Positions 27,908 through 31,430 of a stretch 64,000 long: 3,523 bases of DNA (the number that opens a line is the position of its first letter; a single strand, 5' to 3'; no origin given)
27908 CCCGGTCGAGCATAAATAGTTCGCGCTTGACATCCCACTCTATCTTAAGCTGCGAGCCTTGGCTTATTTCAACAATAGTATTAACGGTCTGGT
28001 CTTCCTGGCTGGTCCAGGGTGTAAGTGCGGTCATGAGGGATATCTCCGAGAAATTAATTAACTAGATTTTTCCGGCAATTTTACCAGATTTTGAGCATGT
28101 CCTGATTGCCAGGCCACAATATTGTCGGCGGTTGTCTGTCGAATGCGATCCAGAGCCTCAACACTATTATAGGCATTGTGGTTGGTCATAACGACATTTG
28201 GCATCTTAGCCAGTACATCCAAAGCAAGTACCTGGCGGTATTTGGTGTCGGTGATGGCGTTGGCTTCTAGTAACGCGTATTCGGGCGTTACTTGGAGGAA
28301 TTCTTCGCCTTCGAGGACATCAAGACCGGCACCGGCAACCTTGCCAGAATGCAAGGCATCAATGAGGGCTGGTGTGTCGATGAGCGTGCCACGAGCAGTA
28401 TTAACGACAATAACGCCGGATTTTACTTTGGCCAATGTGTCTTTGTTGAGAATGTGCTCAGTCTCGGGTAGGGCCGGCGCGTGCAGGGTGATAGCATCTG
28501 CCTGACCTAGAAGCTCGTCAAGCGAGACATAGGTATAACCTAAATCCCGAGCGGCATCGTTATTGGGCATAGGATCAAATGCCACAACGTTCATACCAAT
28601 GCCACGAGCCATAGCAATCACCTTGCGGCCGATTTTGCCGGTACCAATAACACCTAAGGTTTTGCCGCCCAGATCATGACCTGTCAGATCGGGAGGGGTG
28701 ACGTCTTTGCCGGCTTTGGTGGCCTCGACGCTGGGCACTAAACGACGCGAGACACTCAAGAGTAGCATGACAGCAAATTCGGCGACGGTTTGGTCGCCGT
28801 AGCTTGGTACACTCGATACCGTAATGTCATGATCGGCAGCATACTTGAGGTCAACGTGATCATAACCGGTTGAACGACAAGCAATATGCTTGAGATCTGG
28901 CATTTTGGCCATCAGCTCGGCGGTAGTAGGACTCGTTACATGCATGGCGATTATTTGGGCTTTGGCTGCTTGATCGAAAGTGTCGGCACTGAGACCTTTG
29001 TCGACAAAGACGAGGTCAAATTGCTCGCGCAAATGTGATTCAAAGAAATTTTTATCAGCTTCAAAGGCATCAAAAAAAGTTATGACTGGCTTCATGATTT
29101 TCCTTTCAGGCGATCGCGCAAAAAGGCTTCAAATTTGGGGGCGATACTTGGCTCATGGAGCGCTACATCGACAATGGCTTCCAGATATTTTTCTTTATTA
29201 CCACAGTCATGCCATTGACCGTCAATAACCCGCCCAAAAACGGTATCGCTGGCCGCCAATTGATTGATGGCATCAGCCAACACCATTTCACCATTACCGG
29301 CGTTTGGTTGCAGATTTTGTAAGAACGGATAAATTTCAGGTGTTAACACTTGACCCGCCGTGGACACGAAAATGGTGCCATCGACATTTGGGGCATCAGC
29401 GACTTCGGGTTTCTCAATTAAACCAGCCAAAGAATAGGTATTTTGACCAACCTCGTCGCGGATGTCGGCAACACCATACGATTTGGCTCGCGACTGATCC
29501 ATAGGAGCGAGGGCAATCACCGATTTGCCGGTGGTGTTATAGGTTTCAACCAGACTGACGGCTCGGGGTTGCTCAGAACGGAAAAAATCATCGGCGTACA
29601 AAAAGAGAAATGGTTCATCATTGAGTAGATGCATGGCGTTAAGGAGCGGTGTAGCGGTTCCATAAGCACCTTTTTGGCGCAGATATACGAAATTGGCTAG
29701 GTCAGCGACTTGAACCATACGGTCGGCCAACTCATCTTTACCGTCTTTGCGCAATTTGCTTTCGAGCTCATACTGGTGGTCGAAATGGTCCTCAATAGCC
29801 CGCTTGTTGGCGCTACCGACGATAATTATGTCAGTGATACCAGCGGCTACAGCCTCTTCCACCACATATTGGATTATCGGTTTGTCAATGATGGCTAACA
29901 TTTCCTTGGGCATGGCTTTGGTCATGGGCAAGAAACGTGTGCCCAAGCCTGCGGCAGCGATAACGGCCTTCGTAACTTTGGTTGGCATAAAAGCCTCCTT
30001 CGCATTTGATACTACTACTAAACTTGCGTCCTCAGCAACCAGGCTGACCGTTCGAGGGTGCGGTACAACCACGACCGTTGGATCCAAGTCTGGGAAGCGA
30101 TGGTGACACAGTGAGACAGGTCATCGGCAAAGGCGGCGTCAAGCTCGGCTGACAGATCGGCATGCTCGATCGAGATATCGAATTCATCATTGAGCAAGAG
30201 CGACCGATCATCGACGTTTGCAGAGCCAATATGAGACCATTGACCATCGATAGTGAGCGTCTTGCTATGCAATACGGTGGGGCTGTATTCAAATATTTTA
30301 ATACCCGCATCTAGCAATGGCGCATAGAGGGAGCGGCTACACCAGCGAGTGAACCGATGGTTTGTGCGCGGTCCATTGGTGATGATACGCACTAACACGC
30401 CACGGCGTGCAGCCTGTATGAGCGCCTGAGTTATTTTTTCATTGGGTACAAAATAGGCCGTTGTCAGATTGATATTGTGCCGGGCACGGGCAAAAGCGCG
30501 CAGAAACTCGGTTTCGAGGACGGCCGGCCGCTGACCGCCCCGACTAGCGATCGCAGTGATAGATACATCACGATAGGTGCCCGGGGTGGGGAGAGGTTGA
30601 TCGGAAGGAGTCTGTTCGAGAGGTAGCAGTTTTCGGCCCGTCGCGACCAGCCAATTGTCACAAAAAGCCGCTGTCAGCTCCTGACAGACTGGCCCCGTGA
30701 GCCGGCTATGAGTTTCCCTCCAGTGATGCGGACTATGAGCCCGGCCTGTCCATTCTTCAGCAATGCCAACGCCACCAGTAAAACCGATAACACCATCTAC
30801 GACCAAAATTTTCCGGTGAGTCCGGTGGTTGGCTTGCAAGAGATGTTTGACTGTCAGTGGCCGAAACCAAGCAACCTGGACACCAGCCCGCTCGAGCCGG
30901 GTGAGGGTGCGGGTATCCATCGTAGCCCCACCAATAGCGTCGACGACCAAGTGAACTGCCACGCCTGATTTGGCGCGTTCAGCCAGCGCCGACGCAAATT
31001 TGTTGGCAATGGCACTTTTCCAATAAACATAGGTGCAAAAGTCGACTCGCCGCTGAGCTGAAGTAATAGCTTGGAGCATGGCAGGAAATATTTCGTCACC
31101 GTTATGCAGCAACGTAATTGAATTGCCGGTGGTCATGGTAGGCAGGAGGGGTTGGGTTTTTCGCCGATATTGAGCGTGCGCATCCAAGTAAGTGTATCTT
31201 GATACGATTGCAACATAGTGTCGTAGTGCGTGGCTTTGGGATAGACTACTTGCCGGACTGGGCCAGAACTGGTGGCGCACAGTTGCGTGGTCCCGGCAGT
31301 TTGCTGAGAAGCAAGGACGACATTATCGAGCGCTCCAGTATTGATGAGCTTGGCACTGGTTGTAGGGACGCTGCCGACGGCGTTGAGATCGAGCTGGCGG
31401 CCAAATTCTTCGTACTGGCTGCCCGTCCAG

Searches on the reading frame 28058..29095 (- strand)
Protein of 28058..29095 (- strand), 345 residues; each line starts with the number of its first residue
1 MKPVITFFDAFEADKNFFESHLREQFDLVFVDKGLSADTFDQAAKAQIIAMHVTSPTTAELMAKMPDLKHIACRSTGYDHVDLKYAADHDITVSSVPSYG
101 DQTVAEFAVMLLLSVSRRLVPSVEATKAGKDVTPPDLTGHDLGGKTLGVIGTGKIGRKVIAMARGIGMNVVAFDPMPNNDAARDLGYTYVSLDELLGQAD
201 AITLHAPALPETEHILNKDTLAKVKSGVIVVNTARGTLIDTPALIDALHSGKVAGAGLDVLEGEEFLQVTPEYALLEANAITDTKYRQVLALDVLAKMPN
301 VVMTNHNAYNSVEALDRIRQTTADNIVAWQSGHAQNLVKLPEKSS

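Call 38: search_protein_families(library=pfam, proteins=[window:28058-29095:-], max_evalue=0.00001)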
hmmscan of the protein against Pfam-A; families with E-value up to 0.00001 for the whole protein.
window:28058-29095:- (345 aa): 2 families
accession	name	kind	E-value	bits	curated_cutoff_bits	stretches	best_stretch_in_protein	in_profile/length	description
PF02826.25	2-Hacid_dh_C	-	2.7e-53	180.4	25.1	1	109-308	1-178/178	D-isomer specific 2-hydroxyacid dehydrogenase, NAD binding domain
PF00389.36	2-Hacid_dh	-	1.6e-27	96.3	24.6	1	13-338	10-133/134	D-isomer specific 2-hydroxyacid dehydrogenase, catalytic domain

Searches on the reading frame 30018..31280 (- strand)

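Call 38: search_protein_families(library=pfam, proteins=[window:30018-31280:-], max_evalue=0.00001)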
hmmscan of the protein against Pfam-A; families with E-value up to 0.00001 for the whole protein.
window:30018-31280:- (420 aa): 2 families
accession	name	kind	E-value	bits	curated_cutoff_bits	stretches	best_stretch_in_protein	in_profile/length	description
PF13091.12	PLDc_2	-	1.7e-44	151.3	27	2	261-387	3-131/132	PLD-like domain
PF00614.28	PLDc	-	3.2e-09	36.8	21.9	0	336-360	4-28/28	Phospholipase D Active site motif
